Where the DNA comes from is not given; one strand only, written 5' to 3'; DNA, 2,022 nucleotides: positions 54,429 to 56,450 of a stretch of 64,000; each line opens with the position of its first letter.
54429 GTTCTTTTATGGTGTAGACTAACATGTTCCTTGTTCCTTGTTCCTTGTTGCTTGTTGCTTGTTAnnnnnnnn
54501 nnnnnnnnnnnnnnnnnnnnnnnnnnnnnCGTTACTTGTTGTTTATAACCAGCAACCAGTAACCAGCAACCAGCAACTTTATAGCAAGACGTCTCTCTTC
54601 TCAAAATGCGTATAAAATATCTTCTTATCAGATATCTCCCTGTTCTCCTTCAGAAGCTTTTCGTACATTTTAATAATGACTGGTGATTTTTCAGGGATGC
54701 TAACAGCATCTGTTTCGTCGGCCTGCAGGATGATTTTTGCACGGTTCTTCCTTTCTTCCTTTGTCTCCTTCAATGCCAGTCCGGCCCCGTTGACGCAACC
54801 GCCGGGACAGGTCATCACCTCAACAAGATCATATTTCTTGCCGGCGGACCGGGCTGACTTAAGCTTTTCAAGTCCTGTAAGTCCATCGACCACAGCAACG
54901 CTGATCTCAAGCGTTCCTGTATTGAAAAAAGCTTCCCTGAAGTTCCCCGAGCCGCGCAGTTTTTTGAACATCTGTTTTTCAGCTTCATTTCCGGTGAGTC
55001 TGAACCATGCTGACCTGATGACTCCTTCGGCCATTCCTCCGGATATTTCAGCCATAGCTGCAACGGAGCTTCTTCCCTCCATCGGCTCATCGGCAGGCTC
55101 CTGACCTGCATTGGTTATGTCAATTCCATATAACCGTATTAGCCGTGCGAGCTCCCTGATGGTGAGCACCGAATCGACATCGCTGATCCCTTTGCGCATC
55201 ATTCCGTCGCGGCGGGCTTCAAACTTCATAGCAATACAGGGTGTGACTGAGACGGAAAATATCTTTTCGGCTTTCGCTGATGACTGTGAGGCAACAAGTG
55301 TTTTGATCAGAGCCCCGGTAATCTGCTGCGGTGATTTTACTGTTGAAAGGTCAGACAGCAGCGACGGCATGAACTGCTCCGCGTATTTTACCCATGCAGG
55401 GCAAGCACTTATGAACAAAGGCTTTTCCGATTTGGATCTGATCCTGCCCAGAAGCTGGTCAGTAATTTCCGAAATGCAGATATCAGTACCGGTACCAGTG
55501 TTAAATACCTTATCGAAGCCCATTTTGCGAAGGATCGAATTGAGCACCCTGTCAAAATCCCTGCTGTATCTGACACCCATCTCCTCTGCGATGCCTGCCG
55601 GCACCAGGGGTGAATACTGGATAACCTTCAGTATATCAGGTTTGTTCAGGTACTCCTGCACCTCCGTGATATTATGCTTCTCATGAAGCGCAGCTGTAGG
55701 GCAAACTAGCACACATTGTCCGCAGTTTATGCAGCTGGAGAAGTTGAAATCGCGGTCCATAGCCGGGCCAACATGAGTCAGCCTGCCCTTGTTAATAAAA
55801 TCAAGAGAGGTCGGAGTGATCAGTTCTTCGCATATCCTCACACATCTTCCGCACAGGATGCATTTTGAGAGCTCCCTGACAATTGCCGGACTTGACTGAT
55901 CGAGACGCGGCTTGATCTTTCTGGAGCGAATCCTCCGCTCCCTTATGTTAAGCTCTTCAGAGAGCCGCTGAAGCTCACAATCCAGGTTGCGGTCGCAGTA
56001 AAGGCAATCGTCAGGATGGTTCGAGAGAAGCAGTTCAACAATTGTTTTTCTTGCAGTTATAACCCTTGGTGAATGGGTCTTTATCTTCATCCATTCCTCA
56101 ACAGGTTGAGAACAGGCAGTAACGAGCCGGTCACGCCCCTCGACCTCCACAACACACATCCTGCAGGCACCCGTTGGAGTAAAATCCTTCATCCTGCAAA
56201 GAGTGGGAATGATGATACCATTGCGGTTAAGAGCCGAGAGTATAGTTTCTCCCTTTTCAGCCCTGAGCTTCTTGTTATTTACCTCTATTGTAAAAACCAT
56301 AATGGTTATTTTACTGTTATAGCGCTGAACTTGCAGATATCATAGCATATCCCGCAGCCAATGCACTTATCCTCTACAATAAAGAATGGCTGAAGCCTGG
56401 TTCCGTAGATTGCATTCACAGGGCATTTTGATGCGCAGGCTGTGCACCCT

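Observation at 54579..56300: The HydA of the trimeric complex lacks the proton-relay Cys and the CN-anchoring Lys of canonical H-cluster motifs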

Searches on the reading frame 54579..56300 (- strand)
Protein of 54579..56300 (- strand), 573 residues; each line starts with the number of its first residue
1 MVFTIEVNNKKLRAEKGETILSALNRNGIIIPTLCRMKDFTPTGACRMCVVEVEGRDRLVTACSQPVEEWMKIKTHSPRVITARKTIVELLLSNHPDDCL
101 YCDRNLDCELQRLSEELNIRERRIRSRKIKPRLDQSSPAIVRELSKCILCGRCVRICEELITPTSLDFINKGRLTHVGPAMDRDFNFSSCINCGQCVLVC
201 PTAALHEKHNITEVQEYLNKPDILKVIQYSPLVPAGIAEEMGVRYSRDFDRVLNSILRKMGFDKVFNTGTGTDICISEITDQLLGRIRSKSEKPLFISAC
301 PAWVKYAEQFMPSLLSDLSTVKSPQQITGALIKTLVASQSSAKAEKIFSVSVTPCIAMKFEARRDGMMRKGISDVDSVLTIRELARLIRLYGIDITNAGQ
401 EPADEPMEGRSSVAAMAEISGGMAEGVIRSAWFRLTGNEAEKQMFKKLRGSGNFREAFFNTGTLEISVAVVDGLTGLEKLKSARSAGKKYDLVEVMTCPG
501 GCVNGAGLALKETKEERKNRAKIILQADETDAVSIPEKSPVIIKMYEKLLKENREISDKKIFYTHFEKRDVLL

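Call 3: search_solved_structures(query=window:54579-56300:-, show_alignments=4)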
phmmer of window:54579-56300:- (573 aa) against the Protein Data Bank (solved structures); distinct sequences matched with E-value up to 0.001: 98 (the best 60 are shown).
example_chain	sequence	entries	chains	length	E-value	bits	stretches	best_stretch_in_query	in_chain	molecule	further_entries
8a6t_A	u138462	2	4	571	7.7e-125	420.7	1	5-568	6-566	Electron bifurcating hydrogenase subunit HydA1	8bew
7q4v_A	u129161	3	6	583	2.3e-108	366.3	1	3-568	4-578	Iron hydrogenase HydA1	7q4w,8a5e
7p5h_A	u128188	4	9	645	3.3e-100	339.4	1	17-564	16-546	Fe-hydrogenase, subunit alpha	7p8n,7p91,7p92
9rj9_A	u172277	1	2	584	1.6e-98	333.9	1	4-555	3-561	Iron hydrogenase 1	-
6gly_A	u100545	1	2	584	3.5e-98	332.7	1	4-555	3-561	Iron hydrogenase 1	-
6gm8_A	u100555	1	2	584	5.1e-98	332.1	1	4-555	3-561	Iron hydrogenase 1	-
5la3_A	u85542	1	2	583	9.2e-98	331.3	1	4-555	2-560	Iron hydrogenase 1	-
7qhf_A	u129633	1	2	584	1e-97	331.1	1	4-555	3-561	Iron hydrogenase 1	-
6gm0_A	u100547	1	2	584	1.3e-97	330.8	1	4-555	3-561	Iron hydrogenase 1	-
6yf4_A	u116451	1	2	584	1.3e-97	330.8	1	4-555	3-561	Iron hydrogenase 1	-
4xdd_A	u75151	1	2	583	1.4e-97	330.7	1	4-555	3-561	Iron hydrogenase 1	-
4xdc_A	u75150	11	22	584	1.4e-97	330.7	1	4-555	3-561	Iron hydrogenase 1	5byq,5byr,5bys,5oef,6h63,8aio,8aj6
9rjo_A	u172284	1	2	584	1.5e-97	330.6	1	4-555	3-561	Iron hydrogenase 1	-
1c4a_A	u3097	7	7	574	1.6e-97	330.5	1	4-552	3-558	PROTEIN (FE-ONLY HYDROGENASE) | PROTEIN (PERIPLASMIC HYDROGENASE 1) | Iron hydrogenase 1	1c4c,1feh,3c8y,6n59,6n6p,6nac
8cjy_A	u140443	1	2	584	1.9e-97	330.3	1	4-555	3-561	Iron hydrogenase 1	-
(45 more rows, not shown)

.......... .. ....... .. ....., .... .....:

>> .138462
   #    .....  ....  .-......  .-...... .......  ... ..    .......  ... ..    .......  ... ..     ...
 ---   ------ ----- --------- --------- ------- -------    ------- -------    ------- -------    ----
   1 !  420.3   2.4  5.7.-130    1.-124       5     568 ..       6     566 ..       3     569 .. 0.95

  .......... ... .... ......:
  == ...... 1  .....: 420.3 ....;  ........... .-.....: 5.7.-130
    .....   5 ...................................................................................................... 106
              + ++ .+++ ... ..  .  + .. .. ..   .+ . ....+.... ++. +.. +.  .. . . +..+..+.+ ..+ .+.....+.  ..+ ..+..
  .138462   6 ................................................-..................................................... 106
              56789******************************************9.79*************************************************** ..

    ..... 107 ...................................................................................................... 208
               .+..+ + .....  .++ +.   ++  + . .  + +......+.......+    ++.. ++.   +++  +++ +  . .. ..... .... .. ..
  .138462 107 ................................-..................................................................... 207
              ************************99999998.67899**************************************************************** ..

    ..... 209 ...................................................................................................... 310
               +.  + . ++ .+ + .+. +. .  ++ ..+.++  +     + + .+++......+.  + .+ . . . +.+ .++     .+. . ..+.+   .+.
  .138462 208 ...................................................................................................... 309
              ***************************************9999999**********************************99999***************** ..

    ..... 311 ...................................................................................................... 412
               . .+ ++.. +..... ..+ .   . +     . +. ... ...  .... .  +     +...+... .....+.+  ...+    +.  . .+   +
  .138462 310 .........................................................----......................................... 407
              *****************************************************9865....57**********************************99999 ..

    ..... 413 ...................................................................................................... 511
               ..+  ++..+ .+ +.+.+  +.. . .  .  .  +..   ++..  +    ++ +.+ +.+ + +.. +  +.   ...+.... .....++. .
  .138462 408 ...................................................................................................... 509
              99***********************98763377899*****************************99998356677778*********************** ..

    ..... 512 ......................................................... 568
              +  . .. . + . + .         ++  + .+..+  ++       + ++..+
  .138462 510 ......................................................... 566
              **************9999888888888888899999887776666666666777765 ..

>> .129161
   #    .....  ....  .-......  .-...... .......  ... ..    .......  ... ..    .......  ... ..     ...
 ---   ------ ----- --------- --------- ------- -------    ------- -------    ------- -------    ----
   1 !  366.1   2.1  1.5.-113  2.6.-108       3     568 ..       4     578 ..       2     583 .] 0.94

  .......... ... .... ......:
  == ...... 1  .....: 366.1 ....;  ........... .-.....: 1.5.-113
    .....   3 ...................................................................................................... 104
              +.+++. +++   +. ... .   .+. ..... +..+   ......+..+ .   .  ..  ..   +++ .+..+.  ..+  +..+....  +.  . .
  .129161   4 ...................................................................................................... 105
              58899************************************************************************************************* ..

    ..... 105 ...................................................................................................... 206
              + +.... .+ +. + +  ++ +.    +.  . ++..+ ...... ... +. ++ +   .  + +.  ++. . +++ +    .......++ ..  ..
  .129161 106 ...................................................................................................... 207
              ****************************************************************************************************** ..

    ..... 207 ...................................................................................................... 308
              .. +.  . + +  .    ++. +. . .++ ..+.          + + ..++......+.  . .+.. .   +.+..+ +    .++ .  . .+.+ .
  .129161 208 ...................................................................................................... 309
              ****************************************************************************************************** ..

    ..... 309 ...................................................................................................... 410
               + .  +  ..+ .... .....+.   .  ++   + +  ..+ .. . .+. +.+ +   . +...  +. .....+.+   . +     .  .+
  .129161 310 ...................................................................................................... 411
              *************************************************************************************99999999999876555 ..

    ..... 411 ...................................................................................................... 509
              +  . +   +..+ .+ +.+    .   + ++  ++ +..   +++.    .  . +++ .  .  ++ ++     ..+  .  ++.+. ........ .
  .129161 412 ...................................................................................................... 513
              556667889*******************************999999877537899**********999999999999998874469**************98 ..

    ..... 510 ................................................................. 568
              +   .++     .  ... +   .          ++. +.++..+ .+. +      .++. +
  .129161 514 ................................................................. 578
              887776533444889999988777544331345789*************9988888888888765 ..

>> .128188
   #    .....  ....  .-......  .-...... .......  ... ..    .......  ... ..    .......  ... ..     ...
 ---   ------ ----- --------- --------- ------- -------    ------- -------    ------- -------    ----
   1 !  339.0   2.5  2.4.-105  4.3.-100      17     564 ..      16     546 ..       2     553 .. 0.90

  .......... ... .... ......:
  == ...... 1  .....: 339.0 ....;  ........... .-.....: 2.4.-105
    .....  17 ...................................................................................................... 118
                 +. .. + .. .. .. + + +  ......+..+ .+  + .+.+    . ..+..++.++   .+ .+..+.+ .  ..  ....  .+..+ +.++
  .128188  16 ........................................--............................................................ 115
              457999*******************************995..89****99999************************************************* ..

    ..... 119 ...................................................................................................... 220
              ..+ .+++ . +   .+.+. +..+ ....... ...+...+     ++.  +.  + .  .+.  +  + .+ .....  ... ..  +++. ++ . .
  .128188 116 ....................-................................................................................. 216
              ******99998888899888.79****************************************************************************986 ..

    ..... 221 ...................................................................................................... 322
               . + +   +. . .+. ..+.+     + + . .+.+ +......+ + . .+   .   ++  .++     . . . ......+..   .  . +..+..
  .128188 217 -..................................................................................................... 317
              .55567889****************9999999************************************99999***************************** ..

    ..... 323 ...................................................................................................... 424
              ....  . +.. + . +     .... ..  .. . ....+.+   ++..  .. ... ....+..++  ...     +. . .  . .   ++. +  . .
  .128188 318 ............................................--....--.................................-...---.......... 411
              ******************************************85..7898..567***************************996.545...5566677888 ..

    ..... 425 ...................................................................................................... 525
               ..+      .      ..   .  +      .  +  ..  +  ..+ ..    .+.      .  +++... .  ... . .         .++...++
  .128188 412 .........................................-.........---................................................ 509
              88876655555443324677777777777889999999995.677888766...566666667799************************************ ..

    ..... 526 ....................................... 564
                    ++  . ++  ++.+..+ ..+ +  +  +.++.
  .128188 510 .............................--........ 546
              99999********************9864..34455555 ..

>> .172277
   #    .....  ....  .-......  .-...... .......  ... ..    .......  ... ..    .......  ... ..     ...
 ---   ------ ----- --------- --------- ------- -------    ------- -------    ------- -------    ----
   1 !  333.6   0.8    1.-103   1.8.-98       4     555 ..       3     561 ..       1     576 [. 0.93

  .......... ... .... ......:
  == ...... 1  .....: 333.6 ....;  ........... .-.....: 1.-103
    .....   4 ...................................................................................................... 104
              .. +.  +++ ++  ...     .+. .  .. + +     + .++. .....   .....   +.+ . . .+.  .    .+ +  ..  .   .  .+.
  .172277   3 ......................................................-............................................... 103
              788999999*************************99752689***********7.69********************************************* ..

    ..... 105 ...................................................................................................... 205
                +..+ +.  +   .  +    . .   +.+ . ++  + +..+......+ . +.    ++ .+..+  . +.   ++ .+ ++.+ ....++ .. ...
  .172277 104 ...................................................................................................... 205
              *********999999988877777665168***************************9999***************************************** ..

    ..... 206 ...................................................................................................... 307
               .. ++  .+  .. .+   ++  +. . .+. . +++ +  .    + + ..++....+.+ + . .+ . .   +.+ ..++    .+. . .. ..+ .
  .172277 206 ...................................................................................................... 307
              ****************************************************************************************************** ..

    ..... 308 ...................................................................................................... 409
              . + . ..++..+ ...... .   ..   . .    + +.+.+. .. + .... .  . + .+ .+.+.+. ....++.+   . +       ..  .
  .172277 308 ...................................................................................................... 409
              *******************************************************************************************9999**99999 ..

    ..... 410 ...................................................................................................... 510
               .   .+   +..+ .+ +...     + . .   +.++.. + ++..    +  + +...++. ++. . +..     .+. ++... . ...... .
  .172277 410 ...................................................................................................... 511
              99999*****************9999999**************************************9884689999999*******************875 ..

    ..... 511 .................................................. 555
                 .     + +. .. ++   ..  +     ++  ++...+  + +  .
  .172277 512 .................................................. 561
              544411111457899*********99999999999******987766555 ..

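Call 4: search_protein_families(library=pfam, proteins=[window:54579-56300:-])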
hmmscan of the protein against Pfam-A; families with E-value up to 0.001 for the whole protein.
window:54579-56300:- (573 aa): 17 families
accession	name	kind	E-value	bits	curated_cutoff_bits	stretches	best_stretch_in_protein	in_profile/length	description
PF02906.19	Fe_hyd_lg_C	-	1.5e-65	221.7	22.1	1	226-506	4-245/245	Iron only hydrogenase large subunit, C-terminal domain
PF13510.11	Fer2_4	-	1.1e-20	73.9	22.8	1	3-77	4-81/82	2Fe-2S iron-sulfur cluster binding domain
PF10588.14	NADH-G_4Fe-4S_3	-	8.8e-17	60.8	27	1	84-123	1-40/40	NADH-ubiquinone oxidoreductase-G iron-sulfur binding region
PF12838.12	Fer4_7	-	7.2e-09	36.4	27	1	146-204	1-52/52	4Fe-4S dicluster domain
PF00037.32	Fer4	-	6e-08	32.6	21.1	1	185-205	3-23/24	4Fe-4S binding domain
PF13237.11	Fer4_10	-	8.6e-08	32.4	25.5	1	140-201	2-53/53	4Fe-4S dicluster domain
PF00111.32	Fer2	-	1e-07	32.2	21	1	6-55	4-49/77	2Fe-2S iron-sulfur cluster binding domain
PF22117.2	Fer4_Nqo3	-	5.3e-07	30.2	27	1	138-205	2-66/67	NADH-quinone oxidoreductase subunit 3, ferredoxin-like domain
PF12837.12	Fer4_6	-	2.1e-06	27.8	25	1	188-205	7-24/24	4Fe-4S binding domain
PF13187.11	Fer4_9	-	5.3e-06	26.8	27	1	146-204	1-51/52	4Fe-4S dicluster domain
PF17179.9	Fer4_22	-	1.6e-05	26.1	27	0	189-213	1-25/95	4Fe-4S dicluster domain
PF12797.12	Fer4_2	-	2.9e-05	24.2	24.5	1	185-202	5-22/22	4Fe-4S binding domain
PF13183.11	Fer4_8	-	4.8e-05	24.3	27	1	143-202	1-66/68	4Fe-4S dicluster domain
PF02256.22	Fe_hyd_SSU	-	7.6e-05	23.1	24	1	515-569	2-56/56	Iron hydrogenase small subunit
PF13484.11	Fer4_16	-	0.00013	23.1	30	1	190-212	2-25/66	4Fe-4S double cluster binding domain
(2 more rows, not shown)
